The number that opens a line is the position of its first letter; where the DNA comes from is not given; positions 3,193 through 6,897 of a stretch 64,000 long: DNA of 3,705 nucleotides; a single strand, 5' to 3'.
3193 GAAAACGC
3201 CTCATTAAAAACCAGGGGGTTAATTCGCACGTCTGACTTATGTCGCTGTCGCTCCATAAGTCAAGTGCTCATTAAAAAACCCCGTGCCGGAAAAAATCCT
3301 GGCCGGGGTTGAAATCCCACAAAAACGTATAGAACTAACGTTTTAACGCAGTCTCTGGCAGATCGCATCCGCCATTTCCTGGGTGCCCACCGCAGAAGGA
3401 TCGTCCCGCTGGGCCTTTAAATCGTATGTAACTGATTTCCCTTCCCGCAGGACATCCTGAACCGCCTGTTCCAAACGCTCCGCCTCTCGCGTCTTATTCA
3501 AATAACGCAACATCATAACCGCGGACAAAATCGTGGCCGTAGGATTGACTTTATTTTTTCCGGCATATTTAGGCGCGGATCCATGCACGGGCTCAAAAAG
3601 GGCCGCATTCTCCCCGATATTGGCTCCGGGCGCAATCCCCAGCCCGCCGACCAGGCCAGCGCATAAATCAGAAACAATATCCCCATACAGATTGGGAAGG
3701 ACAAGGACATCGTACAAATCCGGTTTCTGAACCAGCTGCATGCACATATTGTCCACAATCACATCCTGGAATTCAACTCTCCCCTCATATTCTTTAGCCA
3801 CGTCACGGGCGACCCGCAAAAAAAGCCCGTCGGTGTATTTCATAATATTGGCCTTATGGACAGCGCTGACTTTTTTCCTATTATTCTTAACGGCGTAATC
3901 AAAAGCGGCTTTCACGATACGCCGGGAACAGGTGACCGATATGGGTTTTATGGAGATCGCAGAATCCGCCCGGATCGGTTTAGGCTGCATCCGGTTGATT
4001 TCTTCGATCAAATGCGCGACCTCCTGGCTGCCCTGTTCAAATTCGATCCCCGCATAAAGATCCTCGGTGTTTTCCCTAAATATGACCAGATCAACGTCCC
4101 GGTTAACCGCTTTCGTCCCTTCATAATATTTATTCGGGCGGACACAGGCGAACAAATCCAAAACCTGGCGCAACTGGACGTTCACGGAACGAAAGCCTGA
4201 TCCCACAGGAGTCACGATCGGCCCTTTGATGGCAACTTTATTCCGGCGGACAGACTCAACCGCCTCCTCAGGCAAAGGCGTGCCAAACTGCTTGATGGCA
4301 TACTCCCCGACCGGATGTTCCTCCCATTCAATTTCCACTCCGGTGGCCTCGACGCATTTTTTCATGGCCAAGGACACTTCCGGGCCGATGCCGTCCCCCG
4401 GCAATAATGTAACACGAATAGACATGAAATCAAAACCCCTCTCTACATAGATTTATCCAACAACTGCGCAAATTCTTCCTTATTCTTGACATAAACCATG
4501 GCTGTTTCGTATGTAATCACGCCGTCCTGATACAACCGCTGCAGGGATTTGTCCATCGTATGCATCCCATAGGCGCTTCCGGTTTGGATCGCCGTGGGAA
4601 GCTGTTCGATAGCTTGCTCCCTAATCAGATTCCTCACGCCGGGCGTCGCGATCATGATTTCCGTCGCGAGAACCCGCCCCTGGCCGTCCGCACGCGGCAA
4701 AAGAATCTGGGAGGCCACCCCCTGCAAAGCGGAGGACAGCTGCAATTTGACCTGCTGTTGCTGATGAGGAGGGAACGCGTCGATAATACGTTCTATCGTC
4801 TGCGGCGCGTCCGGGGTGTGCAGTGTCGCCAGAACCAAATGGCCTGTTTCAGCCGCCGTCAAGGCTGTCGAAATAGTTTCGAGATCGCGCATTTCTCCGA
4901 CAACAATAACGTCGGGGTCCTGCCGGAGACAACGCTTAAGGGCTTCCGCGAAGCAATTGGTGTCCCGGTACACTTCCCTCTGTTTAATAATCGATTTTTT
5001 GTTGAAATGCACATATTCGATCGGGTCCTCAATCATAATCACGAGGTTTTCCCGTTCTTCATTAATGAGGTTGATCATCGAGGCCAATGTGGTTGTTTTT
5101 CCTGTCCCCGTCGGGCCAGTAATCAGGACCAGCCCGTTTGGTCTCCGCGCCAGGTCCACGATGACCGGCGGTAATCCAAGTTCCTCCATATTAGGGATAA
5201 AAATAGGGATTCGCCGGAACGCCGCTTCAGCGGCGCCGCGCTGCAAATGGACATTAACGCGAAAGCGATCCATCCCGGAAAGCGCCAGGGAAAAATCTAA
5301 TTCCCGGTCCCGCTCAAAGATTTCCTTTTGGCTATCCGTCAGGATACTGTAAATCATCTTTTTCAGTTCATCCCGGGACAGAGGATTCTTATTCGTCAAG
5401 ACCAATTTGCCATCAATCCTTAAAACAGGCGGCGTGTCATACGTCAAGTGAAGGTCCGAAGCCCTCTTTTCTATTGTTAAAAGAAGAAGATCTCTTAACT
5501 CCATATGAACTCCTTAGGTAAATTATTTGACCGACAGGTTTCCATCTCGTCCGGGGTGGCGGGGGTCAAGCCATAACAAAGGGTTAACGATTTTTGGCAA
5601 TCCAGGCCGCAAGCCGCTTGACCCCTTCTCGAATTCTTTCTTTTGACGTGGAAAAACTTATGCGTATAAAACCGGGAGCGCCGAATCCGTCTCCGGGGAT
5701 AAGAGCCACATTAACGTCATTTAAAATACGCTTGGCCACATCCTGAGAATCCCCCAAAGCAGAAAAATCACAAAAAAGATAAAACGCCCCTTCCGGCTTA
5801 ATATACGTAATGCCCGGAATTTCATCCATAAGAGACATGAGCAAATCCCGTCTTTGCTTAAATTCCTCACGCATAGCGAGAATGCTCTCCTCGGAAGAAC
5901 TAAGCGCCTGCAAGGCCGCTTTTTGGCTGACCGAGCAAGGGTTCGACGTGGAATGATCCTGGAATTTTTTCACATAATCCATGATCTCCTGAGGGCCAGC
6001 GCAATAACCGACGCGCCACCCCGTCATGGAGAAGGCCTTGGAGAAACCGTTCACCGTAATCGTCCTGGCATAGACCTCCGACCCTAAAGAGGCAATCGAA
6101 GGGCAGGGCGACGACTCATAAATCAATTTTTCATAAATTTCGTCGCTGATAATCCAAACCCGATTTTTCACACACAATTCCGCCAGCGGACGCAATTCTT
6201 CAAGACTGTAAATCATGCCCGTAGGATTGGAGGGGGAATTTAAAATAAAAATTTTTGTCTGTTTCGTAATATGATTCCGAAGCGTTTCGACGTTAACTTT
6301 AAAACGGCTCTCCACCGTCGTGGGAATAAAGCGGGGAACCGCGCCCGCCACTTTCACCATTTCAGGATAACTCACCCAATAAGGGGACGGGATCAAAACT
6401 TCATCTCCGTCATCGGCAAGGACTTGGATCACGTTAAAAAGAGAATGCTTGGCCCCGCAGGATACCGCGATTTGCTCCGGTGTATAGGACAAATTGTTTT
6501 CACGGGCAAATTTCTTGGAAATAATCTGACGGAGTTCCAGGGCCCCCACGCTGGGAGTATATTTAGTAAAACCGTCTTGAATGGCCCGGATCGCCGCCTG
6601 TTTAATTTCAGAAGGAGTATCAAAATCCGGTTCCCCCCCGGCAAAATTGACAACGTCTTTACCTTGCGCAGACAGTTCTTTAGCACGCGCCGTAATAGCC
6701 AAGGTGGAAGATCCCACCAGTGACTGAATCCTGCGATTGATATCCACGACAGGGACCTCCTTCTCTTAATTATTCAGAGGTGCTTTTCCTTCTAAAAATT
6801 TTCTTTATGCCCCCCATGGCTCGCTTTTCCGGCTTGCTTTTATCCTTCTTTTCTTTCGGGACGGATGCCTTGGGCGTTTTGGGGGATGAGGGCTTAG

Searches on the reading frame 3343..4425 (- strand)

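Call 53: search_protein_families(library=pfam, proteins=[window:3343-4425:-], max_evalue=0.001)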
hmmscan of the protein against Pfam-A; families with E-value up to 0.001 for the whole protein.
window:3343-4425:- (360 aa): 1 family
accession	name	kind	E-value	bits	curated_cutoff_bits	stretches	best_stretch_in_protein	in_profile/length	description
PF00180.25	Iso_dh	-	1.2e-107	360.6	27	1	5-355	2-348/348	Isocitrate/isopropylmalate dehydrogenase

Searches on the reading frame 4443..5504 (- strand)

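Call 53: search_protein_families(library=pfam, proteins=[window:4443-5504:-], max_evalue=0.001)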
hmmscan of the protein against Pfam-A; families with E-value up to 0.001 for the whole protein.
window:4443-5504:- (353 aa): 13 families
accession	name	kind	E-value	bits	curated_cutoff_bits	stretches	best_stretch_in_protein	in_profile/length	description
PF00437.27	T2SSE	-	1.2e-46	159.5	24.9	1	10-328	19-333/370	Type II/IV secretion system protein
PF13401.12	AAA_22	-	1.3e-05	25.9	27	1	122-179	4-51/130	AAA domain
PF13245.12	AAA_19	-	3.2e-05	24.5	25.1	1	122-199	10-78/134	AAA domain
PF13191.12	AAA_16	-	7.1e-05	23.8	32.6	1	121-225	23-136/167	AAA ATPase domain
PF03266.21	NTPase_1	-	9e-05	22.8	23.9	0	126-150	2-26/168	NTPase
PF07728.20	AAA_5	-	0.00013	22.4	22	1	126-232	2-104/139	AAA domain (dynein-related subfamily)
PF01935.23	DUF87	-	0.00026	21.6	23.2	1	126-192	26-84/220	Helicase HerA, central domain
PF04851.21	ResIII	-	0.00026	21.4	22.5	1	125-180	25-81/164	Type III restriction enzyme, res subunit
PF25199.1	nSTAND_NTPase5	-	0.00029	21.1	34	1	120-164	38-82/145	Novel STAND NTPase 5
PF00448.28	SRP54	-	0.00043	20.4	22.7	0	125-160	3-38/196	SRP54-type protein, GTPase domain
PF13604.12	AAA_30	-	0.00047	20.4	27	0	117-151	12-46/191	AAA domain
PF24883.2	NPHP3_N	-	0.00059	20.5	24.8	0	123-244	22-133/164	Nephrocystin 3, N-terminal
PF13086.12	AAA_11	-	0.00061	20.1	27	0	120-149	14-43/257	AAA domain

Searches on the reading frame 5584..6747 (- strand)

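Call 53: search_protein_families(library=pfam, proteins=[window:5584-6747:-], max_evalue=0.001)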
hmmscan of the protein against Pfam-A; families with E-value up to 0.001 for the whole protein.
window:5584-6747:- (387 aa): 3 families
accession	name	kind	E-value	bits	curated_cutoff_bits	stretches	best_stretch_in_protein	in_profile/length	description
PF00155.27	Aminotran_1_2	-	9.8e-85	285.3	19.7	1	30-379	1-361/361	Aminotransferase class I and II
PF01041.23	DegT_DnrJ_EryC1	-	2.2e-05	24.3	19.8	1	93-202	43-145/360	DegT/DnrJ/EryC1/StrS aminotransferase family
PF01053.26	Cys_Met_Meta_PP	-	0.00015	20.9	27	1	86-200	64-171/381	Cys/Met metabolism PLP-dependent enzyme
